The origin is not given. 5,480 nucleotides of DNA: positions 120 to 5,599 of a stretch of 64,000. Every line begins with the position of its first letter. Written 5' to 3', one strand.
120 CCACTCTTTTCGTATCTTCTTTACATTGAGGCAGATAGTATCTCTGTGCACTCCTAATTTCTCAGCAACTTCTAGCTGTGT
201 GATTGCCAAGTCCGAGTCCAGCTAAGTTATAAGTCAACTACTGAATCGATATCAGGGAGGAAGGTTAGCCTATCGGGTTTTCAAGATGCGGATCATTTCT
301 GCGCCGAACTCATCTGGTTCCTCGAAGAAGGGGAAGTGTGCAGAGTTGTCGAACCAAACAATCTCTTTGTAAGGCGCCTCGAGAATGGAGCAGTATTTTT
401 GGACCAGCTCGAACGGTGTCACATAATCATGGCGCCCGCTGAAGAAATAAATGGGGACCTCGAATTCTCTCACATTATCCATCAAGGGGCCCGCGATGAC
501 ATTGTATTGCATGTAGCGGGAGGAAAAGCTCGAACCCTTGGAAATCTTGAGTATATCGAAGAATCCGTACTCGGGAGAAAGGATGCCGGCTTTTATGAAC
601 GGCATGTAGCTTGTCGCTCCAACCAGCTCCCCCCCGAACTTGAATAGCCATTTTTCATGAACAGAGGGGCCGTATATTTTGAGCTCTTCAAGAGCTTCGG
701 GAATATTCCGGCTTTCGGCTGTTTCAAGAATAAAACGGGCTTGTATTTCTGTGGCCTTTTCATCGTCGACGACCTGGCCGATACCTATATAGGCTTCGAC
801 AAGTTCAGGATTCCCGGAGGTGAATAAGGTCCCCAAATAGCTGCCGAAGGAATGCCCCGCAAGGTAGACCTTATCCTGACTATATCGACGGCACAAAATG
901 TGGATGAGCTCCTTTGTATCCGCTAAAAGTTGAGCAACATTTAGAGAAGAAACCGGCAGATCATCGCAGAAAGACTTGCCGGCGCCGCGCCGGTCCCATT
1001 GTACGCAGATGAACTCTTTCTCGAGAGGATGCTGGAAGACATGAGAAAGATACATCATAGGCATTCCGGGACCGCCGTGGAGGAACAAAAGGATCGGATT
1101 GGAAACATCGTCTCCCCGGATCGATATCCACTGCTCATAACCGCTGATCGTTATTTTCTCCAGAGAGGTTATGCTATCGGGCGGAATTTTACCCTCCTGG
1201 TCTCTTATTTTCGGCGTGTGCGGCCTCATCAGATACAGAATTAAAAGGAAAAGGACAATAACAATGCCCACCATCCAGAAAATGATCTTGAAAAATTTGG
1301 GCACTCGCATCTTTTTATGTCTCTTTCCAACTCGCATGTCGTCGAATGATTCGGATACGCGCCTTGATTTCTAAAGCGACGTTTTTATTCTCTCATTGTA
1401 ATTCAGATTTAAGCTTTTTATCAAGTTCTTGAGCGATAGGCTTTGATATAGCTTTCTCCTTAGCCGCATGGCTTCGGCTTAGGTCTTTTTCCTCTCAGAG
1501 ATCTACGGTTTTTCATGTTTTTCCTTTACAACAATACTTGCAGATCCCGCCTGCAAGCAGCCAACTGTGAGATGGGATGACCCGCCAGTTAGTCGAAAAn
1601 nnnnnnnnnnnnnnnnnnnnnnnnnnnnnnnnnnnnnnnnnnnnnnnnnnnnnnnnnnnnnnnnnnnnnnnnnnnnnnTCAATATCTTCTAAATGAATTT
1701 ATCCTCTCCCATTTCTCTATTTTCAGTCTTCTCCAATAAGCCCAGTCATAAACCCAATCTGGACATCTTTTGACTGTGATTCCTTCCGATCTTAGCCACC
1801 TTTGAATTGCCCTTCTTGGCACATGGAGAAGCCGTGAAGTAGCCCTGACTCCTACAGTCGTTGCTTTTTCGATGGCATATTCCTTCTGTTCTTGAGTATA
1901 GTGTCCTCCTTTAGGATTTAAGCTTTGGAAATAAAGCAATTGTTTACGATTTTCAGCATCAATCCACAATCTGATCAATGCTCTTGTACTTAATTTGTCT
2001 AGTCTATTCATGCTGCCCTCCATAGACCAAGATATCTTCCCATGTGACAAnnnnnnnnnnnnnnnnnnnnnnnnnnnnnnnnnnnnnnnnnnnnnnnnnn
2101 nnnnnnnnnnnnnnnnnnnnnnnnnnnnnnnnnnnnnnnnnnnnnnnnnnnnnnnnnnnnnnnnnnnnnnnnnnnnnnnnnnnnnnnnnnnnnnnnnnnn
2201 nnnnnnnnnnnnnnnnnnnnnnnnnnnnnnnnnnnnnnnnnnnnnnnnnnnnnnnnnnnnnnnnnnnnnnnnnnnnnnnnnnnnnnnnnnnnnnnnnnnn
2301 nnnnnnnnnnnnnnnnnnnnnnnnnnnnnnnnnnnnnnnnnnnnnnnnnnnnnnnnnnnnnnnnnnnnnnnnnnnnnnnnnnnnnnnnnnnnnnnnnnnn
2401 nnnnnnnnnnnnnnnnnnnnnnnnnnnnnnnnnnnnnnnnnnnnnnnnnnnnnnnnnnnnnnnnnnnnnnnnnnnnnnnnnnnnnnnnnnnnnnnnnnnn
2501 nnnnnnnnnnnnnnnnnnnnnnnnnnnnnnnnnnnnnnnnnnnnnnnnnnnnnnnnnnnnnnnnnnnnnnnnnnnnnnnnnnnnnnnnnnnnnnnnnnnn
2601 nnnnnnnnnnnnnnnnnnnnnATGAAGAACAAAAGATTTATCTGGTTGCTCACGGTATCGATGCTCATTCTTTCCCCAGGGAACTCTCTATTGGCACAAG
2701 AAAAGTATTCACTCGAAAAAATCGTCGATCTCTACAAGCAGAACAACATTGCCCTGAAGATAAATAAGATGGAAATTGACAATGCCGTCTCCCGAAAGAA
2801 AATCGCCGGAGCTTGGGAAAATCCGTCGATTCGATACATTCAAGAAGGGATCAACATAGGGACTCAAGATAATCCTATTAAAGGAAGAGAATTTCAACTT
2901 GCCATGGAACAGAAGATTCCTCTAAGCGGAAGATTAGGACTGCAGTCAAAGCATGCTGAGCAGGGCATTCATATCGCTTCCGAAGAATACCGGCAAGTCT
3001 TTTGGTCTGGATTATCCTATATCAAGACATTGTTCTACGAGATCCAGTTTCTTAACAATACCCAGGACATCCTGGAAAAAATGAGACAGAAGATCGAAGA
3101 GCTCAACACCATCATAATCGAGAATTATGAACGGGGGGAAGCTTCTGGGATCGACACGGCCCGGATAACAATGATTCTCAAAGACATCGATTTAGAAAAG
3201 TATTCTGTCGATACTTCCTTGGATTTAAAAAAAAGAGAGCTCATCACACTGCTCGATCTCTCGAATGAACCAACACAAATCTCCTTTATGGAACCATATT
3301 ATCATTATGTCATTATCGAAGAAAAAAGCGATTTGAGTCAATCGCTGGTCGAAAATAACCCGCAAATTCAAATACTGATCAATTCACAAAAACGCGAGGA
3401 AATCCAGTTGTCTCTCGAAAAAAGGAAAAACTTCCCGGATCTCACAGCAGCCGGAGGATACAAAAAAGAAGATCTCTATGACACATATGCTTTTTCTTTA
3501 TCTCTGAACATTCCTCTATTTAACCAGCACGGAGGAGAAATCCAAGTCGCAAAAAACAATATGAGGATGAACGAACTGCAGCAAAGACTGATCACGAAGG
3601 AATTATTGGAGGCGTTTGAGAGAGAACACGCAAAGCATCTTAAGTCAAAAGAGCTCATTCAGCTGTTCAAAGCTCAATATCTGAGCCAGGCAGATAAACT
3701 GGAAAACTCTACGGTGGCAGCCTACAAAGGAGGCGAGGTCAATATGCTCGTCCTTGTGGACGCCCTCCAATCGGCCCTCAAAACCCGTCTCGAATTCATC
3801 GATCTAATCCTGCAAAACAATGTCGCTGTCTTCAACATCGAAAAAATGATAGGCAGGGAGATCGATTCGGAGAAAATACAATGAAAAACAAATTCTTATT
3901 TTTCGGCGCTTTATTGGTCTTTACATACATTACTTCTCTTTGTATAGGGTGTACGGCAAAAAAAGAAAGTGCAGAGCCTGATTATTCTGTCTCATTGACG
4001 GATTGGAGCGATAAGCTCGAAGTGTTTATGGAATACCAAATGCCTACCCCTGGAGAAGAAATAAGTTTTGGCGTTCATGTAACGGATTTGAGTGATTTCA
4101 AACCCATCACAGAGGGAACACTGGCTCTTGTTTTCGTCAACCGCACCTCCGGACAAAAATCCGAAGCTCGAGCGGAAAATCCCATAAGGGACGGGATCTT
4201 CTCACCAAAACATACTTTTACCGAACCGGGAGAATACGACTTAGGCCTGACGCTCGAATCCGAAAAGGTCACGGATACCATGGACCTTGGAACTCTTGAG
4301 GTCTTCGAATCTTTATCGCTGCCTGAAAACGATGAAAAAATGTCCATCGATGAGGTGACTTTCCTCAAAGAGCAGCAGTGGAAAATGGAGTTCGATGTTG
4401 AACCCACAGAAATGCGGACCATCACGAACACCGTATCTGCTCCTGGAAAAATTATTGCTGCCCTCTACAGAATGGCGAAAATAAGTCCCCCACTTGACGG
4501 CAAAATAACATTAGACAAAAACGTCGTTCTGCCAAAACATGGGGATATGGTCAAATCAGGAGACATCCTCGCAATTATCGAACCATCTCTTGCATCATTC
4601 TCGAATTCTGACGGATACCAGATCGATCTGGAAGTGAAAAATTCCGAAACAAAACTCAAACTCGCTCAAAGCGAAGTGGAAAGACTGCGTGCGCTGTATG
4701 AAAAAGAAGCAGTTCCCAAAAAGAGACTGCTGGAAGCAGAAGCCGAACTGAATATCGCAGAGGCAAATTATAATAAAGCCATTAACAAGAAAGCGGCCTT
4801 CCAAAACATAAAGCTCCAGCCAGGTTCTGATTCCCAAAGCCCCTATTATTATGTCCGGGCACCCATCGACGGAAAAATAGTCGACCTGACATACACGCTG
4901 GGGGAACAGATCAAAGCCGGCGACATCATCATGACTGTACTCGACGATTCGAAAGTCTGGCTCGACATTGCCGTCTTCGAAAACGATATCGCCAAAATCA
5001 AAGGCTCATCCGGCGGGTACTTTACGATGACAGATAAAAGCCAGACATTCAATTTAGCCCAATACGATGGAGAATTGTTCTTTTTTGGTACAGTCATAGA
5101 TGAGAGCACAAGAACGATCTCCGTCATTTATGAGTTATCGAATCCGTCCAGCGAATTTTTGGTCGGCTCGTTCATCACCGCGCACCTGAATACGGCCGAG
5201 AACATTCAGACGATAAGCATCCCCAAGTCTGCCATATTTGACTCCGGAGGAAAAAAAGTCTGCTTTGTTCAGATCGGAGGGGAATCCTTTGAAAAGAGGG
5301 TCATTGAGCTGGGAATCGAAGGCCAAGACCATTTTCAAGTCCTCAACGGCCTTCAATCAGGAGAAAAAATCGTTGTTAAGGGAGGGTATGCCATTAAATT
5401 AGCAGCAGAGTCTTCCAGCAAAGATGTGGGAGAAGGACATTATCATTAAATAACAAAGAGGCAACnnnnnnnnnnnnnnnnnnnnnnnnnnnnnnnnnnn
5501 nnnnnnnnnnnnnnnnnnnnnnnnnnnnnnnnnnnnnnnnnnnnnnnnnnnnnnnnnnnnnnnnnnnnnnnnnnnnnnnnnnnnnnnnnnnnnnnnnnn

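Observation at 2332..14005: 11-kb block carrying an HME-RND efflux operon is bracketed by same-orientation tRNA-Leu(UAA) copies sharing an identical 42-nt half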

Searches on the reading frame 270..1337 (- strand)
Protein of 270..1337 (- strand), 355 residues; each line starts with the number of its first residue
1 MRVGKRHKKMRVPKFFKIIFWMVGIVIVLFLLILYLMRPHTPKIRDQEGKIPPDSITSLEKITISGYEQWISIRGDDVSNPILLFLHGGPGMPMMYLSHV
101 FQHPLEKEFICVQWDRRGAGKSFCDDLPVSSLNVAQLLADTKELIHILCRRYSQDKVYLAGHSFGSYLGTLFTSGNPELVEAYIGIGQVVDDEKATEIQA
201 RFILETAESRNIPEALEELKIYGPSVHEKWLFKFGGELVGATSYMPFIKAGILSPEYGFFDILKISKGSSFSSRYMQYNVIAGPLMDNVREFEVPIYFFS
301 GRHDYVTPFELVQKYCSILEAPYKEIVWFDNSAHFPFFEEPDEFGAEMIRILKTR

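Call 7: search_protein_families(library=pfam, proteins=[window:270-1337:-], max_evalue=0.01)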
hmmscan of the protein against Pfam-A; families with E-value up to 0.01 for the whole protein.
window:270-1337:- (355 aa): 3 families
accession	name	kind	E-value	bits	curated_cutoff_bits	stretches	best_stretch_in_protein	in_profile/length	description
PF12146.15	Hydrolase_4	-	5.1e-14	52.6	27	1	83-195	7-116/239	Serine aminopeptidase, S33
PF00561.26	Abhydrolase_1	-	4.1e-13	50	25.8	1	81-204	1-117/245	alpha/beta hydrolase fold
PF12697.13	Abhydrolase_6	-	1.2e-10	42.9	26.3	1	83-344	1-214/217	Alpha/beta hydrolase family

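Call 10: find_encoding_contigs(protein=window:270-1337:-, flank=10000, max_places=10)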
Protein window:270-1337:- (355 aa): no gene with exactly this product is on record in the collection.

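Call 73: search_protein_families(library=ncbifam, proteins=[window:270-1337:-], max_evalue=0.001)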
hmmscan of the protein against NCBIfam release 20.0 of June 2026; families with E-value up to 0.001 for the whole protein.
window:270-1337:- (355 aa): 13 families
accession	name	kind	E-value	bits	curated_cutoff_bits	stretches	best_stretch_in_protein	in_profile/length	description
TIGR01250.1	pro_imino_pep_2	subfamily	1.1e-13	51.4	167.65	1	61-180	6-121/288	proline iminopeptidase-family hydrolase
TIGR02427.1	protocat_pcaD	equivalog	8e-12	45.1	255.85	2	285-351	185-249/251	3-oxoadipate enol-lactonase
NF045945.1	ProImpepLactob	equivalog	2.6e-10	40.3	400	1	63-184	9-127/293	proline iminopeptidase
NF045948.1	ProImpepThrmp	equivalog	1.3e-09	37.9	500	1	64-169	9-109/291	proline iminopeptidase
NF051488.1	bifunc_PcaDC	exception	4e-08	32.8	390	0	103-184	33-107/375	bifunctional 3-oxoadipate enol-lactonase/4-carboxymuconolactone decarboxylase PcaDC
TIGR03695.1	menH_SHCHC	equivalog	1.4e-06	27.9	208.55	0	80-182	2-98/252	2-succinyl-6-hydroxy-2,4-cyclohexadiene-1-carboxylate synthase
TIGR01249.1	pro_imino_pep_1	equivalog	6.3e-06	25.6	259.75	1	79-183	27-123/307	prolyl aminopeptidase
NF041759.1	mac_hydro_EstT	equivalog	2.9e-05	23.4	450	1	78-186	20-124/278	macrolide hydrolase EstT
NF050089.1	i_nPHAscl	equivalog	4e-05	22.8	300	0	287-348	224-284/288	intracellular short-chain-length polyhydroxyalkanoate depolymerase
TIGR01738.1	bioH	equivalog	7.7e-05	22.4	206.95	1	287-349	182-242/245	pimeloyl-ACP methyl ester esterase BioH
NF004514.1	PRK05855.1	equivalog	8e-05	21.4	455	1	77-166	19-102/578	SDR family oxidoreductase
NF058580.1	lipase_V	equivalog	0.00015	21.5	300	0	79-174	24-109/230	EstV family lipase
NF002938.0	PRK03592.1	equivalog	0.00038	19.9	241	0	80-198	30-139/298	haloalkane dehalogenase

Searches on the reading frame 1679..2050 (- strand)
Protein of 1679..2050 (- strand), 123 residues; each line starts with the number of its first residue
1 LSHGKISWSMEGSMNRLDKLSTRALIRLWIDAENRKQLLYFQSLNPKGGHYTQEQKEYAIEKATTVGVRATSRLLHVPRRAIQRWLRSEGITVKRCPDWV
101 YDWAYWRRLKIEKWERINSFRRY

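Call 7: search_protein_families(library=pfam, proteins=[window:1679-2050:-], max_evalue=0.01)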
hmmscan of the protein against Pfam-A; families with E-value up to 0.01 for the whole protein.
window:1679-2050:- (123 aa): 0 families

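Call 54: search_protein_families(library=pfam, proteins=[window:1679-2050:-], max_evalue=1)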
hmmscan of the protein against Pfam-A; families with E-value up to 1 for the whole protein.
window:1679-2050:- (123 aa): 2 families
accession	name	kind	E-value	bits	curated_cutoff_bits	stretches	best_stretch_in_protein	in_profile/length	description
PF12728.13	HTH_17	-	0.028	15.1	27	1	71-93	7-30/51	Helix-turn-helix domain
PF13384.12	HTH_23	-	0.055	13.8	24.6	1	68-87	20-39/50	Homeodomain-like domain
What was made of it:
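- Checked: The 'IS-type HTH' call rests only on sub-threshold HTH_17 and HTH_23 hits (E = 0.03-0.06, call 54).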

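Call 73: search_protein_families(library=ncbifam, proteins=[window:1679-2050:-], max_evalue=0.001)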
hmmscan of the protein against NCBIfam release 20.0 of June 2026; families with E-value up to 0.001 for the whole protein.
window:1679-2050:- (123 aa): 0 families

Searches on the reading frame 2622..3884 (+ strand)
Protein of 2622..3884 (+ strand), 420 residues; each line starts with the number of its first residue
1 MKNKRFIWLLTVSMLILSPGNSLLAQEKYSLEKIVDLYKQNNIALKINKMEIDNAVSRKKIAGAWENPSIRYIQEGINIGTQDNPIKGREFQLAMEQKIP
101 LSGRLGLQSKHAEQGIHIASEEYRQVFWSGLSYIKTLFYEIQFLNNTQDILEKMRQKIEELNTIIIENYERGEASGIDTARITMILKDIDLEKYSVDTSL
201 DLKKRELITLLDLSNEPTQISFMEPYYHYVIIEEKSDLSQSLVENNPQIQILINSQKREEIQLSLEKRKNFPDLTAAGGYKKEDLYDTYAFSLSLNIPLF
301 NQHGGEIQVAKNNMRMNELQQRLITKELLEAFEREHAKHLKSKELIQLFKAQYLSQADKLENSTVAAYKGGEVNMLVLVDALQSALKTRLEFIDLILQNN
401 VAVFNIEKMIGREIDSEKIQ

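Call 7: search_protein_families(library=pfam, proteins=[window:2622-3884:+], max_evalue=0.01)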
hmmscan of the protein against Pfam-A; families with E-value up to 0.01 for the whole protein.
window:2622-3884:+ (420 aa): 1 family
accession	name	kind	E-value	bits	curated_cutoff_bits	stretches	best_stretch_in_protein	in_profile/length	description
PF02321.23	OEP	-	4.3e-22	79.3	22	2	237-411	3-187/187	Outer membrane efflux protein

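Call 38: find_homologous_proteins(query=window:2622-3884:+, max_evalue=1e-40)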
Query window:2622-3884:+ (420 aa): 31 proteins with E <= 1e-40 among 8000 candidates.
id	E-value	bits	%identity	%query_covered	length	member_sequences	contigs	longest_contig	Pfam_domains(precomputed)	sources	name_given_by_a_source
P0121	3.7e-265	897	100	100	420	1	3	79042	PF02321.24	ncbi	-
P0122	2.5e-214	730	81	100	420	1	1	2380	PF02321.24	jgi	-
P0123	6.3e-213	725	81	100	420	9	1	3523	PF02321.24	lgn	-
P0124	6.6e-212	722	81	100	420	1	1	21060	PF02321.24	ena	-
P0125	3.8e-210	716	80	100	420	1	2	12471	PF02321.24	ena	-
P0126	9.6e-210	715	80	100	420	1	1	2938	PF02321.24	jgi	jgi:cobalt-zinc-cadmium efflux system outer membrane protein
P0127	6.4e-209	712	80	100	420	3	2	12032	PF02321.24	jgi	jgi:cobalt-zinc-cadmium efflux system outer membrane protein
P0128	1.5e-208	711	80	100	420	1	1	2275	PF02321.24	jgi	jgi:cobalt-zinc-cadmium efflux system outer membrane protein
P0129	2.4e-208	710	90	88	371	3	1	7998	PF02321.24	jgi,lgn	-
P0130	9.5e-205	698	78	100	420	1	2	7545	PF02321.24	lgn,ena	-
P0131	1.1e-201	688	77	100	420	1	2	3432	PF02321.24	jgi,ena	-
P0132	1.6e-195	668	78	97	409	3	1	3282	PF02321.24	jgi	jgi:cobalt-zinc-cadmium efflux system outer membrane protein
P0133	9.6e-191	652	82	88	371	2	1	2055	PF02321.24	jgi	jgi:cobalt-zinc-cadmium efflux system outer membrane protein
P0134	2.6e-185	634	70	100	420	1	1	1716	PF02321.24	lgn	-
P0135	1.0e-159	550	62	96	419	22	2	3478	PF02321.24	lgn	-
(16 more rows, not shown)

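Call 40: find_encoding_contigs(protein=P0121, flank=10000, max_places=5)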
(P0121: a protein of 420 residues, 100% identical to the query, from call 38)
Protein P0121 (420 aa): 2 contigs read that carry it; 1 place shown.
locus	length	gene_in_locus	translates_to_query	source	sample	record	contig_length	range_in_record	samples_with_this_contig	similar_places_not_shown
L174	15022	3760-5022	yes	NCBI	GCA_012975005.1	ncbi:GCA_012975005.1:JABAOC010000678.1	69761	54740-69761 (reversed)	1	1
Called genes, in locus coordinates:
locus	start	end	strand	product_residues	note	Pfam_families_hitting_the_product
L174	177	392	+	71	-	-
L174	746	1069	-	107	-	-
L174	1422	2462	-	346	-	PF00561:Abhydrolase_1, PF12146:Hydrolase_4, PF12697:Abhydrolase_6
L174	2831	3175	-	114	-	-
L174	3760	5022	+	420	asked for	PF02321:OEP (weak)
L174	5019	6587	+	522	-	PF25917:BSH_RND (weak), PF25973:BSH_CzcB, PF25975:CzcB_C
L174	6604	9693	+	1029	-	PF00873:ACR_tran, PF03176:MMPL (faint)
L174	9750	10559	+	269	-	PF10670:DUF4198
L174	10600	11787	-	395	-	PF00756:Esterase, PF07719:TPR_2 (faint), PF00515:TPR_1 (weak), PF13181:TPR_8 (faint)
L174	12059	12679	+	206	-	-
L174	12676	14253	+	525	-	PF06452:CBM9_1, PF19313:DUF5916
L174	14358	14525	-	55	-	-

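Call 41: find_encoding_contigs(protein=P0124, flank=10000, max_places=3)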
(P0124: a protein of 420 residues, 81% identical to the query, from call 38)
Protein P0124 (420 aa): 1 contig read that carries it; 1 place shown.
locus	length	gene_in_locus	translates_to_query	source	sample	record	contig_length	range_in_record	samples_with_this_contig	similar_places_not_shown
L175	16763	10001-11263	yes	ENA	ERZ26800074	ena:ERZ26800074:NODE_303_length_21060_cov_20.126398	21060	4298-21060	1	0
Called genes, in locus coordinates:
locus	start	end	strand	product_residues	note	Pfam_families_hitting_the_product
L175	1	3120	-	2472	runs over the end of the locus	?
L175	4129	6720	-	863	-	PF12704:MacB_PCD, PF02687:FtsX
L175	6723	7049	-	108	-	PF03551:PadR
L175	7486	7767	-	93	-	-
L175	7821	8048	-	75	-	PF12441:CopG_antitoxin (weak), PF14384:BrnA_antitoxin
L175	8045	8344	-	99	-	PF04365:BrnT_toxin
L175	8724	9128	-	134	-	PF00903:Glyoxalase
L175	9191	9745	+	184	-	PF01638:HxlR, PF01047:MarR (weak), PF12802:MarR_2 (faint), PF13601:HTH_34 (faint), PF01638:HxlR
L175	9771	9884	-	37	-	-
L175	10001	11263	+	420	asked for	PF02321:OEP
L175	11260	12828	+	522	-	PF25917:BSH_RND, PF25973:BSH_CzcB, PF25975:CzcB_C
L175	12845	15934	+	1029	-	PF00873:ACR_tran, PF03176:MMPL (faint)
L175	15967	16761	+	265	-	?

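Call 73: search_protein_families(library=ncbifam, proteins=[window:2622-3884:+], max_evalue=0.001)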
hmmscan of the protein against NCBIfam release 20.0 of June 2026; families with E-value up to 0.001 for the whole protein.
window:2622-3884:+ (420 aa): 1 family
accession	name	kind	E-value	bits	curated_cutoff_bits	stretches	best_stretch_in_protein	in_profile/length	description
NF045679.1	DiMtlExpIhpA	equivalog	6.9e-15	54.6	650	1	11-412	12-414/424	divalent metal ion exporter subunit IhpA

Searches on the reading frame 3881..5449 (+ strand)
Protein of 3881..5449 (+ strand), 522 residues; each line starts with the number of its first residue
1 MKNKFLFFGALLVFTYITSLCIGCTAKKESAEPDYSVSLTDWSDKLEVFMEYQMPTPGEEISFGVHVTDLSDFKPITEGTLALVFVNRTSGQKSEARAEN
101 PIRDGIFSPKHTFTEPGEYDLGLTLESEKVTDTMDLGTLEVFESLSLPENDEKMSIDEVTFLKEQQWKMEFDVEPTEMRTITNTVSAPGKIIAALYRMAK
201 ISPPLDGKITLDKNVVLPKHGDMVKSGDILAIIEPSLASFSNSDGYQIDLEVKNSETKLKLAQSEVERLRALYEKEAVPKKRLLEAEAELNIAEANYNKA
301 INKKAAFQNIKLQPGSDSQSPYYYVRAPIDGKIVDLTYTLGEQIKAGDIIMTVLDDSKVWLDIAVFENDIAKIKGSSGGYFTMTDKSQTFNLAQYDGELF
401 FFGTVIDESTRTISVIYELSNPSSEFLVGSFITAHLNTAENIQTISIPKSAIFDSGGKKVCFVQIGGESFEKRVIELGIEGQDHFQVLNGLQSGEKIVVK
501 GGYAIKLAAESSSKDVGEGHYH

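Call 7: search_protein_families(library=pfam, proteins=[window:3881-5449:+], max_evalue=0.01)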
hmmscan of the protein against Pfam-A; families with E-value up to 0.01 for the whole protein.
window:3881-5449:+ (522 aa): 4 families
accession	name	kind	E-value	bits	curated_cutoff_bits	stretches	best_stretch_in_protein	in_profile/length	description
PF16576.10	HlyD_D23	-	1.8e-18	67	30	1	181-430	2-212/214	Barrel-sandwich domain of CusB or HlyD membrane-fusion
PF13437.12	HlyD_3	-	2.1e-17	64.2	22.2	1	325-428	2-105/106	HlyD family secretion protein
PF13533.13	Biotin_lipoyl_2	-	1.8e-10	40.8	29.8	1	325-352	3-30/32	Biotin-lipoyl like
PF00364.28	Biotin_lipoyl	-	0.00073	19.8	22.1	0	325-352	45-72/73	Biotin-requiring enzyme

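Call 73: search_protein_families(library=ncbifam, proteins=[window:3881-5449:+], max_evalue=0.001)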
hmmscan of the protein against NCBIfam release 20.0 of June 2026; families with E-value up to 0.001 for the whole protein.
window:3881-5449:+ (522 aa): 21 families
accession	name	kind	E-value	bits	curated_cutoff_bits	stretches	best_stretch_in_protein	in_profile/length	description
TIGR01730.1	RND_mfp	subfamily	7.7e-44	150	94.9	1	177-502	7-310/322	efflux RND transporter periplasmic adaptor subunit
TIGR00999.1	8a0102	subfamily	2.3e-40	138.4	319.3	1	221-505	1-270/271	CzcB/NccB family metal efflux transporter periplasmic adaptor subunit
NF045680.1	DiMtlExpIhpB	equivalog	2.6e-20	72.7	450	1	322-506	137-315/326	divalent metal ion exporter adaptor subunit IhpB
NF008606.0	PRK11578.1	equivalog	3.7e-15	55.9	342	1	218-500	77-363/371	macrolide transporter subunit MacA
NF033138.2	RND-peri-MexC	equivalog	7.8e-15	54.9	625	1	185-508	52-366/375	MexC family multidrug efflux RND transporter periplasmic adaptor subunit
NF007132.1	PRK09578.1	equivalog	5.7e-14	51.7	512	1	395-513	257-373/396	MexX/AxyX family multidrug efflux RND transporter periplasmic adaptor subunit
NF008589.1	PRK11556.1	equivalog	2.6e-12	46.4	391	1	219-501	101-375/392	MdtA/MuxA family multidrug efflux RND transporter periplasmic adaptor subunit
NF045904.1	RND-peri-MexE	equivalog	2.9e-12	46.2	714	1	216-505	77-360/390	multidrug efflux RND transporter periplasmic adaptor subunit MexE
NF007303.0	PRK09783.1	subfamily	3.8e-12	45.4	390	1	323-509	215-396/414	copper/silver efflux system membrane fusion protein CusB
NF011604.1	PRK15030.1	equivalog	7.3e-12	45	765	1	181-510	50-372/397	multidrug efflux RND transporter periplasmic adaptor subunit AcrA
NF033834.1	RND_adapt_MexA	exception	3.2e-11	43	750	1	175-504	42-351/373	multidrug efflux RND transporter periplasmic adaptor subunit MexA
TIGR00998.1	8a0101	subfamily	1.3e-10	40.8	390.8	1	325-375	207-257/334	EmrA/EmrK family multidrug efflux transporter periplasmic adaptor subunit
NF007362.0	PRK09859.1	equivalog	3.6e-10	39.5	738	1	186-506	51-364/385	multidrug transporter subunit MdtE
NF007785.0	PRK10476.1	equivalog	1e-09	37.7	376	1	325-391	211-278/347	multidrug transporter subunit MdtN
TIGR03794.1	NHLM_micro_HlyD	equivalog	2.3e-06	26.8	156.2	0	181-290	42-151/421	NHLP bacteriocin system secretion protein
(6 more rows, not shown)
